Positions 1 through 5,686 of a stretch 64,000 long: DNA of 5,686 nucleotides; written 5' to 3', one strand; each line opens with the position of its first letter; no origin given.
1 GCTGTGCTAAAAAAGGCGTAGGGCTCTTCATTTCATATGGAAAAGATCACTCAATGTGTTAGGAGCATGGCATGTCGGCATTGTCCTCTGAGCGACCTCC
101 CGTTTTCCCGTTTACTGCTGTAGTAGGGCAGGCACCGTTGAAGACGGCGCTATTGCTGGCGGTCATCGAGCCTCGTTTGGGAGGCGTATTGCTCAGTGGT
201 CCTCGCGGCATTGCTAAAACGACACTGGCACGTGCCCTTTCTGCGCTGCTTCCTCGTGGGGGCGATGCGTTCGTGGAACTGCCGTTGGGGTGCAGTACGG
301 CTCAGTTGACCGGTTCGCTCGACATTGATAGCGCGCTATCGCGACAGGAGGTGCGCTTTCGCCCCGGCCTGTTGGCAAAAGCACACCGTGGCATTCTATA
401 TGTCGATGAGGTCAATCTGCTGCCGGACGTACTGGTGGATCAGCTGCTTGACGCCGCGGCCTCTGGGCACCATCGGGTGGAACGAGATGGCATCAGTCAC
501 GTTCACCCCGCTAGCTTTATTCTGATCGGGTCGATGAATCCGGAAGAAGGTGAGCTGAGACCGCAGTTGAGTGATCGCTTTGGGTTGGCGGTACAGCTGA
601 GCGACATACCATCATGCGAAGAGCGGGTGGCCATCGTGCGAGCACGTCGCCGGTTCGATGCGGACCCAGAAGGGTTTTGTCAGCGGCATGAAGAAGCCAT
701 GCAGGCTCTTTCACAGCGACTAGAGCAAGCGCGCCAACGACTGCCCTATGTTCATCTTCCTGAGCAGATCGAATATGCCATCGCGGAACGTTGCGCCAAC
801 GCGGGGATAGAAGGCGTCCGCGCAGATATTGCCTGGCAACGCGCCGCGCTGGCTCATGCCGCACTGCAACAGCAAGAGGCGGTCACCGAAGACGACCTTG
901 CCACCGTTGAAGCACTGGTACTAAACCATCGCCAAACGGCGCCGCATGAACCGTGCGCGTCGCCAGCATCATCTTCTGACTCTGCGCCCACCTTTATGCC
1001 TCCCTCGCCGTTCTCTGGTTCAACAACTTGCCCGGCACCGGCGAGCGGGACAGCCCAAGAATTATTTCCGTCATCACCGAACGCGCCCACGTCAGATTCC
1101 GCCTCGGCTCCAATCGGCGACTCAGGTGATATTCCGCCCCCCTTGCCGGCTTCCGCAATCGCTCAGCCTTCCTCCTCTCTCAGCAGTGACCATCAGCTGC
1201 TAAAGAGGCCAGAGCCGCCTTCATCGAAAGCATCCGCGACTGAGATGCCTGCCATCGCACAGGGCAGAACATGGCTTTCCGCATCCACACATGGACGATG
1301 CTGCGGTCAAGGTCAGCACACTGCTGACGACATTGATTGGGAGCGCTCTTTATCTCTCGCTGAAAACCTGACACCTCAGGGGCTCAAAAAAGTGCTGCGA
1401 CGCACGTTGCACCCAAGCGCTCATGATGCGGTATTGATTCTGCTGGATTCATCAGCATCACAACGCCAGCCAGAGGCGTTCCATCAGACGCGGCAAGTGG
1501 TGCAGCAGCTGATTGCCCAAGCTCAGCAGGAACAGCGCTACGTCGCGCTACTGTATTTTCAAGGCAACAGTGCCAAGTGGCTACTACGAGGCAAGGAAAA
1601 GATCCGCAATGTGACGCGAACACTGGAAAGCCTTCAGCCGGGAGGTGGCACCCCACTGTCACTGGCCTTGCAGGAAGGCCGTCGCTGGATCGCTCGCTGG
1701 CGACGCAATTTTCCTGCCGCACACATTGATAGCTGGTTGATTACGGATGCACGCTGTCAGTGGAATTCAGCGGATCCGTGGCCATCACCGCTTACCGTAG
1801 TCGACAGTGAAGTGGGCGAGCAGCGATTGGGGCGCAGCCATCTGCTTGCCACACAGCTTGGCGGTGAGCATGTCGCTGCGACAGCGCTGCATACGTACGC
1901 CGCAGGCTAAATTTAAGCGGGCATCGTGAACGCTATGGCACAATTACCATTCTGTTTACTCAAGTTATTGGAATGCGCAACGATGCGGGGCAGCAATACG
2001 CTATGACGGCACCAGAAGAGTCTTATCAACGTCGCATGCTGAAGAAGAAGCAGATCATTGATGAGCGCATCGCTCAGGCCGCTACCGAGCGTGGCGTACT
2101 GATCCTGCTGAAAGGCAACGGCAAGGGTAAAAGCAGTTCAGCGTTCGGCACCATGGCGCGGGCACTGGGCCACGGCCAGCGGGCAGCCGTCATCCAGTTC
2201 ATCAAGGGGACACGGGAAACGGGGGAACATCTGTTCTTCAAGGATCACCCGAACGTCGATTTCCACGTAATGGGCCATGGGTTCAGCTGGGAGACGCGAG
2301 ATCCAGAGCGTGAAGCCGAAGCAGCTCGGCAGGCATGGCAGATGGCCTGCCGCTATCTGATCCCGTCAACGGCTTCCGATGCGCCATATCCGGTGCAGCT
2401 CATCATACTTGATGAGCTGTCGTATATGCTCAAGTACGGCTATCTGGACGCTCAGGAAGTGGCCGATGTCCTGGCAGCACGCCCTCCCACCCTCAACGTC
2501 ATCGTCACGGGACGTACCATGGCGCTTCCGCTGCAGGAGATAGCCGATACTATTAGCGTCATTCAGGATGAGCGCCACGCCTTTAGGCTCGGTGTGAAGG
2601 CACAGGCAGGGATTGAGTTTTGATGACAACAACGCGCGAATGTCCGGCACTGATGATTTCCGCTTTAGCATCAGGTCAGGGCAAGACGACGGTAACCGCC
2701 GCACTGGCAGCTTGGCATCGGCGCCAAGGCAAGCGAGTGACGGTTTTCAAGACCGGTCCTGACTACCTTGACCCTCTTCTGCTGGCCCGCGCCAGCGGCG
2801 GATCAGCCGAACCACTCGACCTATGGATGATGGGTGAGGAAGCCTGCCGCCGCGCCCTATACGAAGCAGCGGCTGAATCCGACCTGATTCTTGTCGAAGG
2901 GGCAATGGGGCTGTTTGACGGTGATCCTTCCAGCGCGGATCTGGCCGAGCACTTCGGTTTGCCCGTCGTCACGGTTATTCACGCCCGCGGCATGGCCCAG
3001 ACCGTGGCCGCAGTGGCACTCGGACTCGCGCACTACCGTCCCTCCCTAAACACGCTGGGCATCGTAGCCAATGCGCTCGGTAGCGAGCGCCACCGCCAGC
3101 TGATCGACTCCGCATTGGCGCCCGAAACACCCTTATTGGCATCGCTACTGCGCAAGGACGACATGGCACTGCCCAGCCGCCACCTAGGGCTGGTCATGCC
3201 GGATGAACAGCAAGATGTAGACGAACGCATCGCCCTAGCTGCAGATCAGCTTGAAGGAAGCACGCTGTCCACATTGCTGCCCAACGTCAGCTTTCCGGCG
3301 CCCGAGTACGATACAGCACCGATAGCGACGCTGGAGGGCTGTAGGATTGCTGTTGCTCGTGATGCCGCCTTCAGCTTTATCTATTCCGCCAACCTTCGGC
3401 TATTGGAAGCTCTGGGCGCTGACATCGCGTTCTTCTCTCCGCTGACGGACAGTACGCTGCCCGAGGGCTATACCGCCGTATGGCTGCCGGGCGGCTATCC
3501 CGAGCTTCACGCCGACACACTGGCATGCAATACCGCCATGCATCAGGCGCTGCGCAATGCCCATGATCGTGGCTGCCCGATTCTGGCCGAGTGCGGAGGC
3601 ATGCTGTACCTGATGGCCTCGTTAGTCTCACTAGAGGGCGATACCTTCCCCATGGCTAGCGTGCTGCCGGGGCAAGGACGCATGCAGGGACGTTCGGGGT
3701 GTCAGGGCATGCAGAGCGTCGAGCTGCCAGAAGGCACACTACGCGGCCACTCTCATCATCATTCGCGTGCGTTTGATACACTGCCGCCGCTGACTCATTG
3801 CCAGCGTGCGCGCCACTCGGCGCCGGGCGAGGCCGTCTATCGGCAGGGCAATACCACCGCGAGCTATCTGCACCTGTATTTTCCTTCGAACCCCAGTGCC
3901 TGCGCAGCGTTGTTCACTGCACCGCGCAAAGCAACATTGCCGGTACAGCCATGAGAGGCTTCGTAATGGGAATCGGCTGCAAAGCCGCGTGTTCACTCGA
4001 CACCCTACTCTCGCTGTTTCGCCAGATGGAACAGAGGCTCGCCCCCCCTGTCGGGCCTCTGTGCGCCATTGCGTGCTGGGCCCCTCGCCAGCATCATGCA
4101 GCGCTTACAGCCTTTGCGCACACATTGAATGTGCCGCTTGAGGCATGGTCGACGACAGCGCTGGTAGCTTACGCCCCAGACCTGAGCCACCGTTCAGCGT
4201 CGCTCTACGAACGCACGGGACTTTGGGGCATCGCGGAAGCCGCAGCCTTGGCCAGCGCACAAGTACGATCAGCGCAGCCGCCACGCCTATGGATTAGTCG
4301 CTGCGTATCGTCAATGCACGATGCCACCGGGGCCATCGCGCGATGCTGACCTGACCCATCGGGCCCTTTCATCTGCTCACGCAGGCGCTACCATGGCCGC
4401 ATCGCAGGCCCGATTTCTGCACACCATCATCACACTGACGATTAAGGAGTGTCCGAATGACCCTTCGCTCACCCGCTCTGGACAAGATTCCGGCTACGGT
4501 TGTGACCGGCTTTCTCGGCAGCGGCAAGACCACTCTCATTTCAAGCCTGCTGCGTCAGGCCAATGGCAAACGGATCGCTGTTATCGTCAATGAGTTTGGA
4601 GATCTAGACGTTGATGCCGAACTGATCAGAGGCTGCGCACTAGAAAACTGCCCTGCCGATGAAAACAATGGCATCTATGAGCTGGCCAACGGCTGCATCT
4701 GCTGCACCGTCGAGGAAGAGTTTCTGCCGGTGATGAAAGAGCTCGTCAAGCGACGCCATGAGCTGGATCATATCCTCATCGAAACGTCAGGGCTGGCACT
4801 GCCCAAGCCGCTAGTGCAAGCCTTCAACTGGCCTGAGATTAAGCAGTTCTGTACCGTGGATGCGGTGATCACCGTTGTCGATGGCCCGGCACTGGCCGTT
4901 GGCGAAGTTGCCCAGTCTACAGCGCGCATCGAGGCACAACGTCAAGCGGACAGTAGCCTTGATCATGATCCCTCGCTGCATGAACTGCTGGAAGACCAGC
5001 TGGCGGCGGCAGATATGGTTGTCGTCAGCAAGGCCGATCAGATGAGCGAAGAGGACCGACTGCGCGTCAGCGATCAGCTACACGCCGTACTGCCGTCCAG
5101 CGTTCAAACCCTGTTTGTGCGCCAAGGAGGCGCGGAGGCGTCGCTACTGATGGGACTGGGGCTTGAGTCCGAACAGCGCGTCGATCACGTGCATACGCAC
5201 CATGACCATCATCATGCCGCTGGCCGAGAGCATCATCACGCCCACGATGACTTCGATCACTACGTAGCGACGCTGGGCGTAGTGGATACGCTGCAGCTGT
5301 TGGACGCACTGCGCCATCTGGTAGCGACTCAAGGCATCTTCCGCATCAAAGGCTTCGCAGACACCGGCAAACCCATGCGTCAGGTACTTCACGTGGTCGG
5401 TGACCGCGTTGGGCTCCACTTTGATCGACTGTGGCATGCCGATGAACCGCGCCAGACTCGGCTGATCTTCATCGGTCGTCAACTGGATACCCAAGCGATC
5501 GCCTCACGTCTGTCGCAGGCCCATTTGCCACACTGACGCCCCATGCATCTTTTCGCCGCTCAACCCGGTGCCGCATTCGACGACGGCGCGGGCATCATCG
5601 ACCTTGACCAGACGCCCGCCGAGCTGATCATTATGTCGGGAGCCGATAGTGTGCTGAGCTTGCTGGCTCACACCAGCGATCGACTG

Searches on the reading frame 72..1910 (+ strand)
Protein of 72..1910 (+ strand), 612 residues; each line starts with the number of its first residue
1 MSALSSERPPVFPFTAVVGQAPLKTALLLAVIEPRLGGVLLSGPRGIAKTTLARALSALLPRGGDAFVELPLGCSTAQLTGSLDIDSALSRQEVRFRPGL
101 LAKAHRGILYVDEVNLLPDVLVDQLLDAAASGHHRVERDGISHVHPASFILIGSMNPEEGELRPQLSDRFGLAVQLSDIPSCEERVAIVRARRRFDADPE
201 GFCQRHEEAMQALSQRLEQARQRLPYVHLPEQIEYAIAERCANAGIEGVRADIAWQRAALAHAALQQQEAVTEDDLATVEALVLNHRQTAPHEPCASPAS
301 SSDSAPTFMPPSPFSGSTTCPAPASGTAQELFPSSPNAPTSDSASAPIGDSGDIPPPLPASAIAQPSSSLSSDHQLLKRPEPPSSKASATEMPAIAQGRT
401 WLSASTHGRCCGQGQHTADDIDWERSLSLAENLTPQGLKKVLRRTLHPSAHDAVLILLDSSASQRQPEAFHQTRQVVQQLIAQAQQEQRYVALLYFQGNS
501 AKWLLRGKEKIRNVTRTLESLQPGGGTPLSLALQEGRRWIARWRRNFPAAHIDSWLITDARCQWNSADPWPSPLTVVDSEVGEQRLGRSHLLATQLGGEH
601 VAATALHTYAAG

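Call 61: search_protein_families(library=pfam, proteins=[window:72-1910:+], max_evalue=0.00001)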
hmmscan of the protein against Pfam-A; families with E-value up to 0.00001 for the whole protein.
window:72-1910:+ (612 aa): 5 families
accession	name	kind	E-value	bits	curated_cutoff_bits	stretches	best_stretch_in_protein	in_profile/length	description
PF17863.7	AAA_lid_2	-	1.8e-13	50.5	22.7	1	236-298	3-64/74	AAA lid domain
PF01078.27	Mg_chelatase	-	3.6e-12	46.6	20.3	1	94-157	95-158/207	Magnesium chelatase, subunit ChlI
PF07728.20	AAA_5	-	1e-11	45.4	22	1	38-170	1-139/139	AAA domain (dynein-related subfamily)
PF13519.12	VWA_2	-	1.5e-06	29.2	27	1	454-542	1-91/107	von Willebrand factor type A domain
PF00493.29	MCM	-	1.5e-06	27.9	23.3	1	39-165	60-181/224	MCM P-loop domain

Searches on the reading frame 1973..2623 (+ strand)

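Call 61: search_protein_families(library=pfam, proteins=[window:1973-2623:+], max_evalue=0.00001)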
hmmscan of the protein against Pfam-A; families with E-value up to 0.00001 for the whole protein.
window:1973-2623:+ (216 aa): 1 family
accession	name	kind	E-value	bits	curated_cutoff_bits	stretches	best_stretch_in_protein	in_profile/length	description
PF02572.21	CobA_CobO_BtuR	-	3.4e-51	174.3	25.7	1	39-216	1-172/172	ATP:corrinoid adenosyltransferase BtuR/CobO/CobP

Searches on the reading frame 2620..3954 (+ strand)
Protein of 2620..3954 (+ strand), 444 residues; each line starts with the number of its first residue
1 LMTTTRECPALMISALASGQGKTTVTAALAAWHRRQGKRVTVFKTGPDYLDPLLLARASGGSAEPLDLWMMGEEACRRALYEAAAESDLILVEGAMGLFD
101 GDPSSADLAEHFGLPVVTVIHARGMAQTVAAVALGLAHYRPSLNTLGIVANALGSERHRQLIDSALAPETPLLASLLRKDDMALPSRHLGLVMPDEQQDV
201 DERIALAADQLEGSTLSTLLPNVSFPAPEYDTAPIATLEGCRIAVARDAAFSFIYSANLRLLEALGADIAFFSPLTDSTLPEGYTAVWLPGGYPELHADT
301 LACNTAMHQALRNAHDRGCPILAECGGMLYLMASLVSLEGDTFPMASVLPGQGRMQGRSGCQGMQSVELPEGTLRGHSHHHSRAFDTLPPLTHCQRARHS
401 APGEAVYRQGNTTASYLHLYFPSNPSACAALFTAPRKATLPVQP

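Call 61: search_protein_families(library=pfam, proteins=[window:2620-3954:+], max_evalue=0.00001)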
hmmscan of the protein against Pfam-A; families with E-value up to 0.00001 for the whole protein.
window:2620-3954:+ (444 aa): 3 families
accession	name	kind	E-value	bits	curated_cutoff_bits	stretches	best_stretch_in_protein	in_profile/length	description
PF07685.20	GATase_3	-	2.8e-30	105.8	27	1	242-424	1-194/196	CobB/CobQ-like glutamine amidotransferase domain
PF01656.29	CbiA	-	5.9e-13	49.3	25.4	1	12-189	2-123/125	CobQ/CobB/MinD/ParA nucleotide binding domain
PF13500.12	AAA_26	-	1.5e-10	41.7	27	0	69-166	92-180/198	AAA domain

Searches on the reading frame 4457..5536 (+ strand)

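Call 61: search_protein_families(library=pfam, proteins=[window:4457-5536:+], max_evalue=0.00001)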
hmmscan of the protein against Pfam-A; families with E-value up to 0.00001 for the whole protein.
window:4457-5536:+ (359 aa): 2 families
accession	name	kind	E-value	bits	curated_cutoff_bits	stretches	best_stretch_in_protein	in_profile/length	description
PF02492.25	cobW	-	4.6e-55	186.4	20.7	1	12-210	1-170/180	CobW/HypB/UreG, nucleotide-binding domain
PF07683.19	CobW_C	-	8e-15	54.9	22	1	277-354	13-92/94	Cobalamin synthesis protein cobW C-terminal domain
